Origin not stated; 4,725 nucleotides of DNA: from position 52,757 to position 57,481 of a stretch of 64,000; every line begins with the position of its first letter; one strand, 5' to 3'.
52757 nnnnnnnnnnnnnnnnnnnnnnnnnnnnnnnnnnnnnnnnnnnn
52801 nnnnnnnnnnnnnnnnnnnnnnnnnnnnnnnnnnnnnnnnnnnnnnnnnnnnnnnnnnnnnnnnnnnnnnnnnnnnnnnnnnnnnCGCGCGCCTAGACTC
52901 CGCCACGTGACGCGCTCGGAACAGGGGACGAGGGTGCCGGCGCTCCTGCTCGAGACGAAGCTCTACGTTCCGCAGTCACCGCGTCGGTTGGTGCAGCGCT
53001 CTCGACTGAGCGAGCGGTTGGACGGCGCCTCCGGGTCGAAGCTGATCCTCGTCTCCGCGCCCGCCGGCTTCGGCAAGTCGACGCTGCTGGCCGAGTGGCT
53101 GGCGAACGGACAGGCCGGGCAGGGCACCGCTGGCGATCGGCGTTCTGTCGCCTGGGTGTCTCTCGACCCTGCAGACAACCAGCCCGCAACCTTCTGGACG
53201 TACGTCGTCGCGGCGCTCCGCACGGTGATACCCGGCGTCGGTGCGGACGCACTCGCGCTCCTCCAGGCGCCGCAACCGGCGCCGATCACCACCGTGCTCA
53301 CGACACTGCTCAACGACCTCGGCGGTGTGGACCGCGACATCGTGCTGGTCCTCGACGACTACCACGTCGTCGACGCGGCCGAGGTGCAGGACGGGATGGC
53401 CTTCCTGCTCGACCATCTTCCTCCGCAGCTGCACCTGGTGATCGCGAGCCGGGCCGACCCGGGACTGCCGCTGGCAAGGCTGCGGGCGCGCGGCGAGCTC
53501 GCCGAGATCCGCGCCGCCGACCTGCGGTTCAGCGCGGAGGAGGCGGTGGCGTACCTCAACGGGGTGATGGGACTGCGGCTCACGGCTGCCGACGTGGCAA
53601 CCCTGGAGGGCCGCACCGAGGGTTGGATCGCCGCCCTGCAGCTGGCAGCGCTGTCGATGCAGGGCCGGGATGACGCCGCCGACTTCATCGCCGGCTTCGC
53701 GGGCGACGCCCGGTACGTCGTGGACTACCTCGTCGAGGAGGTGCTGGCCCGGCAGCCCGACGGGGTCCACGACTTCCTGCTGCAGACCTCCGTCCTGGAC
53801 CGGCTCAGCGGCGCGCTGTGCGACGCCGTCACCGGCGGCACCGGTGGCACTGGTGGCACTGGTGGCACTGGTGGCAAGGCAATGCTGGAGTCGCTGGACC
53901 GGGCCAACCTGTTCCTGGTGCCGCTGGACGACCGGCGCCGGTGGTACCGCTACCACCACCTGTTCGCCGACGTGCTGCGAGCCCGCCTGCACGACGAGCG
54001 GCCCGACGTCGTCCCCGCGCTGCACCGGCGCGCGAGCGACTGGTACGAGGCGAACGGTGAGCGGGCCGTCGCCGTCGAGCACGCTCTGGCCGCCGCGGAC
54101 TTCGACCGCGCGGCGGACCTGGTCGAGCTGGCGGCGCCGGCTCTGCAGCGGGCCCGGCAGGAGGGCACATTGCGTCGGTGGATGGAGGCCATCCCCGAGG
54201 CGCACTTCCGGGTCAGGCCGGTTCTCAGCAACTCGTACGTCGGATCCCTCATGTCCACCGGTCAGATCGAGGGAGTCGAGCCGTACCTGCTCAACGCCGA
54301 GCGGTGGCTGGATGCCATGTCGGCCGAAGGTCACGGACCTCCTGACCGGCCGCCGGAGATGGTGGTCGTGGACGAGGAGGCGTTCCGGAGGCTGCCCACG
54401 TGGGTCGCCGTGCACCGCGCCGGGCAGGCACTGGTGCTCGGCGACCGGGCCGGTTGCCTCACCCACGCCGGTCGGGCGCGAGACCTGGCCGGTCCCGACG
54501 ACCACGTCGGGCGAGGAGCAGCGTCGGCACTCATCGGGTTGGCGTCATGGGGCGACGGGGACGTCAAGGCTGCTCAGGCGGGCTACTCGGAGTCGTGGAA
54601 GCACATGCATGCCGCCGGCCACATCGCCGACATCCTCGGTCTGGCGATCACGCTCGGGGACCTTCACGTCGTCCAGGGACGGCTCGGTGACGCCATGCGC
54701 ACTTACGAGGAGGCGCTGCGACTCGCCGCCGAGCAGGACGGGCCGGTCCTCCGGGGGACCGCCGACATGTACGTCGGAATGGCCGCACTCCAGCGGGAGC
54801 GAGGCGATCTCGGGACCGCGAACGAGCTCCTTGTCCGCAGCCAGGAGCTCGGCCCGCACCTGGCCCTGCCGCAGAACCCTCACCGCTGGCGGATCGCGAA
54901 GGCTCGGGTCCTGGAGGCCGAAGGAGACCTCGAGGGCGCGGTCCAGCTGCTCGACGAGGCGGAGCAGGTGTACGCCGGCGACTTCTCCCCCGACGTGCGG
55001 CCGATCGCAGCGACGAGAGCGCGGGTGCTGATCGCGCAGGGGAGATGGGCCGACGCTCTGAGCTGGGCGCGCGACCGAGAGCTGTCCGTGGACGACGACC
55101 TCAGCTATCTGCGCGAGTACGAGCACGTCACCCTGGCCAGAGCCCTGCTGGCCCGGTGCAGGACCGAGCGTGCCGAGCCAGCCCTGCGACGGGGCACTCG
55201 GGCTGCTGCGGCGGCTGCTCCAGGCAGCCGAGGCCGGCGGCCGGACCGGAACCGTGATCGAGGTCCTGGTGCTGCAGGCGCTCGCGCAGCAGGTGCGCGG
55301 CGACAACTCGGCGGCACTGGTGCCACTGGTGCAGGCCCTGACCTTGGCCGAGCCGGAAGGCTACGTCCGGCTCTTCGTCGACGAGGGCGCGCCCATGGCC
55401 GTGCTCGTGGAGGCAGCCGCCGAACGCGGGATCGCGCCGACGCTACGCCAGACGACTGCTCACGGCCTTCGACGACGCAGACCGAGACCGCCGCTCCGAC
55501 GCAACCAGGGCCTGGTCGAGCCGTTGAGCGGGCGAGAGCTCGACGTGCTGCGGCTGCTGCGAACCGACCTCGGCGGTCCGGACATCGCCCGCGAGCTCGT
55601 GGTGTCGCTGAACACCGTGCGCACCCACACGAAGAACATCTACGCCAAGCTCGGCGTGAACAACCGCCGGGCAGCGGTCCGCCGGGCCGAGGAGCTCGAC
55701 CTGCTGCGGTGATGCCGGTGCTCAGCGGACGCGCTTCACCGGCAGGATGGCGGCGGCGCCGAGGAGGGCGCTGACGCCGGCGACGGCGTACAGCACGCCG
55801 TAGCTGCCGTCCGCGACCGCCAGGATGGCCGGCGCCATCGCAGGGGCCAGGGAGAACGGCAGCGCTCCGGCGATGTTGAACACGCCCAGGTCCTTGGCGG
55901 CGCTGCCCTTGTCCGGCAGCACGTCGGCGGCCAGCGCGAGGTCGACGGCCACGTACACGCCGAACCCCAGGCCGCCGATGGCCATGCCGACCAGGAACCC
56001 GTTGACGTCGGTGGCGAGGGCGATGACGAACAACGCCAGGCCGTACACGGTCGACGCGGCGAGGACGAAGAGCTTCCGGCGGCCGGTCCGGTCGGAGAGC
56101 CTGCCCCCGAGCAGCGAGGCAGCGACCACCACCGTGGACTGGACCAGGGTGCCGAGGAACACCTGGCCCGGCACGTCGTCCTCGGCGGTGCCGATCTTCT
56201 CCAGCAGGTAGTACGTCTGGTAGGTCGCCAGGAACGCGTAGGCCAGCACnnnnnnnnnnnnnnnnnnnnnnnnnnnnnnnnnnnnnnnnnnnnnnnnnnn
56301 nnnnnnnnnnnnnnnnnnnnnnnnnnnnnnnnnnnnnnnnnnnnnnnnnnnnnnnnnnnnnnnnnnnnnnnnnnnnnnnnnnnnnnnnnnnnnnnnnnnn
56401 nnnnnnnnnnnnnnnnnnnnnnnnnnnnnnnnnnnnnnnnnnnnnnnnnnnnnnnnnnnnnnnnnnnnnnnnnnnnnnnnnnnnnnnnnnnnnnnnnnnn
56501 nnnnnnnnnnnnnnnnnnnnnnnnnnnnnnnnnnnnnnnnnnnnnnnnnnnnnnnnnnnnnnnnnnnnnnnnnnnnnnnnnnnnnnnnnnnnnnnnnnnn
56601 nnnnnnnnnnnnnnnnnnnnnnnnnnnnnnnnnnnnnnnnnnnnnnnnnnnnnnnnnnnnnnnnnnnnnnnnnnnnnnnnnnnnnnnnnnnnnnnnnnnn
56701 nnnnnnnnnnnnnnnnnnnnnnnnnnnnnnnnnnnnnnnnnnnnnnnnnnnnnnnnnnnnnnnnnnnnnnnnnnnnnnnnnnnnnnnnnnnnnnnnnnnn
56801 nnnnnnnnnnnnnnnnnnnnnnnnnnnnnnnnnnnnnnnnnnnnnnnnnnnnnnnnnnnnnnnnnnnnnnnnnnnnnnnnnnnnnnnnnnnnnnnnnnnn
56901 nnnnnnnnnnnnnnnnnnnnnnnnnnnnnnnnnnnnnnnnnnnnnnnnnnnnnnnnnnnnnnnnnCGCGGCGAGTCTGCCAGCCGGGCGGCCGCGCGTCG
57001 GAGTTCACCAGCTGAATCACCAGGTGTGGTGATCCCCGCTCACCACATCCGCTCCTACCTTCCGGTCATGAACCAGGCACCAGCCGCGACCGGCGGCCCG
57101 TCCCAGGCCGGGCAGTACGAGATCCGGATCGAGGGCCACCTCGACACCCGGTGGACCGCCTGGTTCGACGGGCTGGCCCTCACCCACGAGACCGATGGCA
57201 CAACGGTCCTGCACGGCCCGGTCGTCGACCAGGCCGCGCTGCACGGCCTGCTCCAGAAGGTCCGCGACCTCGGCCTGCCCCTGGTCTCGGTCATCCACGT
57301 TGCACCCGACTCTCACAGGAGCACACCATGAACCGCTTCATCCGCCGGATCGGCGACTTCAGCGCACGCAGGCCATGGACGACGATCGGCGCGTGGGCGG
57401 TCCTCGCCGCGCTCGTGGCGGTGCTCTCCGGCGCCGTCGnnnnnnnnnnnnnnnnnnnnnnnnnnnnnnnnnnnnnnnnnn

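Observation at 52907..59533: Four frameshifts concentrated in three adjacent genes (LuxR/MalT regulator, MFS transporter, MMPL transporter) next to tRNA-Thr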

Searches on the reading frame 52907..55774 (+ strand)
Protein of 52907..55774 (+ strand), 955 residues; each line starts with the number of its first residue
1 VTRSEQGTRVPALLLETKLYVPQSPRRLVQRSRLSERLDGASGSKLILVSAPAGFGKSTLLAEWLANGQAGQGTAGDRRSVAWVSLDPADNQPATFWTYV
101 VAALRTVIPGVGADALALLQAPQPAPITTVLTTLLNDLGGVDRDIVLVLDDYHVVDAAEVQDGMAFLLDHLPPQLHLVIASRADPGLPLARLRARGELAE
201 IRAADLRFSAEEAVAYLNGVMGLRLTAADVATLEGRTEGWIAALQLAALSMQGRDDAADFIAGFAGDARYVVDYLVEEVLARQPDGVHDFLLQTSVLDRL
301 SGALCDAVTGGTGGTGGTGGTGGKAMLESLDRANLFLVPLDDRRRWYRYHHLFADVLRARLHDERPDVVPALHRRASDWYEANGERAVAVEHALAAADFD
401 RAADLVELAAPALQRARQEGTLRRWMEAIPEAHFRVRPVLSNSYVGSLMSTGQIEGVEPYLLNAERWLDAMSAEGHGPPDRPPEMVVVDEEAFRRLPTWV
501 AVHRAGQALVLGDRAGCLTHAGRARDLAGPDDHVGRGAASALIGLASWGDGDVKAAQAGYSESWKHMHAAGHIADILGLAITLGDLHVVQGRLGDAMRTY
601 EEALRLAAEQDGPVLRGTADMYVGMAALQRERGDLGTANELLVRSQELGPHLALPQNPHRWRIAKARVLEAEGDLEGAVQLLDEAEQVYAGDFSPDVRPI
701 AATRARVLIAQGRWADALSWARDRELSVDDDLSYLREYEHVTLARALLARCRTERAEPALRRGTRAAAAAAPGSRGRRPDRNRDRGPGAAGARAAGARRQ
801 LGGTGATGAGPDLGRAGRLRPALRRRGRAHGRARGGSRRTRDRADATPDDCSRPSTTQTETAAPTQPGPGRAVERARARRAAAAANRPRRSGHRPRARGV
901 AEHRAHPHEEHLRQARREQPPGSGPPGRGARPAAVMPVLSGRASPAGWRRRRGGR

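Call 6: search_protein_families(library=pfam, proteins=[window:52907-55774:+], max_evalue=0.01)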
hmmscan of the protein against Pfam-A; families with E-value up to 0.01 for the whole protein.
window:52907-55774:+ (955 aa): 7 families
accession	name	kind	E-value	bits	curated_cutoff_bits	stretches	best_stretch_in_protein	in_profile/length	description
PF17874.7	TPR_MalT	-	8.8e-37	127.6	45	1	500-762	3-265/336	MalT-like TPR region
PF13191.12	AAA_16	-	3.5e-08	34.5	32.6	1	30-179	8-166/167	AAA ATPase domain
PF13424.12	TPR_12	-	6.2e-08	33.2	30.1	2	580-646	6-72/77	Tetratricopeptide repeat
PF07719.23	TPR_2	-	0.00015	22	27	0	582-607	6-31/34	Tetratricopeptide repeat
PF13428.12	TPR_14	-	0.00033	21.5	23.5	0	662-692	4-34/44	Tetratricopeptide repeat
PF14559.12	TPR_19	-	0.0057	17.4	25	1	671-720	3-47/68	Tetratricopeptide repeat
PF13401.12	AAA_22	-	0.0067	17.2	27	0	43-156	4-97/130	AAA domain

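Call 50: list_cluster_members(proteins=[window:57068-57328:+, window:55170-55709:+, window:55725-56249:-, window:57328-57738:+, window:51359-51892:+, window:61195-62097:-, window:52907-55774:+, window:52907-55771:+])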
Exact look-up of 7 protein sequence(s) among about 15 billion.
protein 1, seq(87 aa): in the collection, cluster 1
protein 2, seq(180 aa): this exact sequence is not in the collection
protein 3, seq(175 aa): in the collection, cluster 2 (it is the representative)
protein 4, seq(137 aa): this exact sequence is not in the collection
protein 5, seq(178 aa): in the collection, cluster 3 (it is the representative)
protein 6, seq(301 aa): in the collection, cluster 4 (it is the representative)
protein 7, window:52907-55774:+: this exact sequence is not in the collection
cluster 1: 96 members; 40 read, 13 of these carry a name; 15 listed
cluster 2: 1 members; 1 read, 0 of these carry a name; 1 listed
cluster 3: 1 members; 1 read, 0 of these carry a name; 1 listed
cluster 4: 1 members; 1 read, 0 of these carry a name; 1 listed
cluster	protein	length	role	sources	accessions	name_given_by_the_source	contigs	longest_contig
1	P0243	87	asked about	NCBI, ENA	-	-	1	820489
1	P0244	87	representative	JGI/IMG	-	hypothetical protein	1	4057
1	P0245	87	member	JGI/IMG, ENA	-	hypothetical protein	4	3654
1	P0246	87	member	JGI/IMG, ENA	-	hypothetical protein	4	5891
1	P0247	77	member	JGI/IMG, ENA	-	hypothetical protein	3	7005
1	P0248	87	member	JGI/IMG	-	hypothetical protein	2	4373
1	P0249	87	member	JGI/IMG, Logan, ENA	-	hypothetical protein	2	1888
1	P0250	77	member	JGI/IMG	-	hypothetical protein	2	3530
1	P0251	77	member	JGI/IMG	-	hypothetical protein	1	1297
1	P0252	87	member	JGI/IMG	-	hypothetical protein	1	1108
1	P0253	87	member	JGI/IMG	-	hypothetical protein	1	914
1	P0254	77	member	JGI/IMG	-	hypothetical protein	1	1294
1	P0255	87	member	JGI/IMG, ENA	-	hypothetical protein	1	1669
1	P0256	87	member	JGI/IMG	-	hypothetical protein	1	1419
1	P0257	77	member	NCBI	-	-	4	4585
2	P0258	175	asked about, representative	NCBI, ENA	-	-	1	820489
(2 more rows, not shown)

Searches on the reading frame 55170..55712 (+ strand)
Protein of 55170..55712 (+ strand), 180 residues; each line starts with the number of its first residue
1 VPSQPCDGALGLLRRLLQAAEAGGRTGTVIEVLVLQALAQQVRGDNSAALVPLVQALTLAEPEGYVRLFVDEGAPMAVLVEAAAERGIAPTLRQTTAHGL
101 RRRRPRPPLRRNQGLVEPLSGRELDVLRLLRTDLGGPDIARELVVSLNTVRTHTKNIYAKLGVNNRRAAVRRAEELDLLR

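Call 6: search_protein_families(library=pfam, proteins=[window:55170-55712:+], max_evalue=0.01)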
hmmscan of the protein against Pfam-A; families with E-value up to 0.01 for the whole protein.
window:55170-55712:+ (180 aa): 2 families
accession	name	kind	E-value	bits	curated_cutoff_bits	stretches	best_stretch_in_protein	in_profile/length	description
PF17874.7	TPR_MalT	-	2e-21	77.1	45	1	7-85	257-335/336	MalT-like TPR region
PF00196.25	GerE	-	8.3e-15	54.6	23.5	1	118-173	2-57/57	Bacterial regulatory proteins, luxR family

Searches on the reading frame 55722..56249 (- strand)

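Call 6: search_protein_families(library=pfam, proteins=[window:55722-56249:-], max_evalue=0.01)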
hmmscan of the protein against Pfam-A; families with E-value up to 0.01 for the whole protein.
window:55722-56249:- (175 aa): 4 families
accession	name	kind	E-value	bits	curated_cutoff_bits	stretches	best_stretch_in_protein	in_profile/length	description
PF07690.21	MFS_1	-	3.4e-13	49.7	33.4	1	35-171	39-174/347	Major Facilitator Superfamily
PF00083.30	Sugar_tr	-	5.8e-06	25.9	22.3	1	9-83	274-344/452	Sugar (and other) transporter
PF13347.12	MFS_2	-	4.6e-05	22.6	27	1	2-111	238-343/427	MFS/sugar transport protein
PF03825.22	Nuc_H_symport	-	0.0085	15.6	25.9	0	37-168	43-177/400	Nucleoside H+ symporter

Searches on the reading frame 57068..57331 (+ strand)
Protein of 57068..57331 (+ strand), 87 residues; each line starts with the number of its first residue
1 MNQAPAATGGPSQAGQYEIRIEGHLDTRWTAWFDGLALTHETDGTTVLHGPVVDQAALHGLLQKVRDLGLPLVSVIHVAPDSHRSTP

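Call 6: search_protein_families(library=pfam, proteins=[window:57068-57331:+], max_evalue=0.01)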
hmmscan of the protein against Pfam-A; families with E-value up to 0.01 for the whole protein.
window:57068-57331:+ (87 aa): 0 families

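Call 15: find_encoding_contigs(protein=window:57068-57331:+, flank=10000, max_places=10)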
Protein window:57068-57331:+ (87 aa): no gene with exactly this product is on record in the collection.

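Call 52: search_protein_families(library=ncbifam, proteins=[window:57068-57328:+], max_evalue=0.01)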
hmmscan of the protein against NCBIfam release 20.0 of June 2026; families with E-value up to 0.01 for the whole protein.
seq(87 aa): 0 families

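Call 53: search_protein_families(library=pfam, proteins=[window:57068-57328:+], max_evalue=10)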
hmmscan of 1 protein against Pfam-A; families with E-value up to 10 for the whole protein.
seq(87 aa): 0 families

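Call 57: search_solved_structures(query=window:57068-57328:+, max_evalue=10)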
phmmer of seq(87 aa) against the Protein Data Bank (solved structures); distinct sequences matched with E-value up to 10: 4.
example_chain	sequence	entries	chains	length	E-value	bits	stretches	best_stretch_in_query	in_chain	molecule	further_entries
4hnd_A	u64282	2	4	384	0.15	15.3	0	23-81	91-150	Phosphatidylinositol 4-kinase type 2-alpha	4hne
9y6s_9R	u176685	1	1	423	0.52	13.6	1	22-66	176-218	Actin-like protein, putative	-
3po8_A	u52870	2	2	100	0.64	13.4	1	23-56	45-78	Putative uncharacterized protein TB39.8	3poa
2lc1_A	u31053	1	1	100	0.64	13.4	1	23-56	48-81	Putative uncharacterized protein TB39.8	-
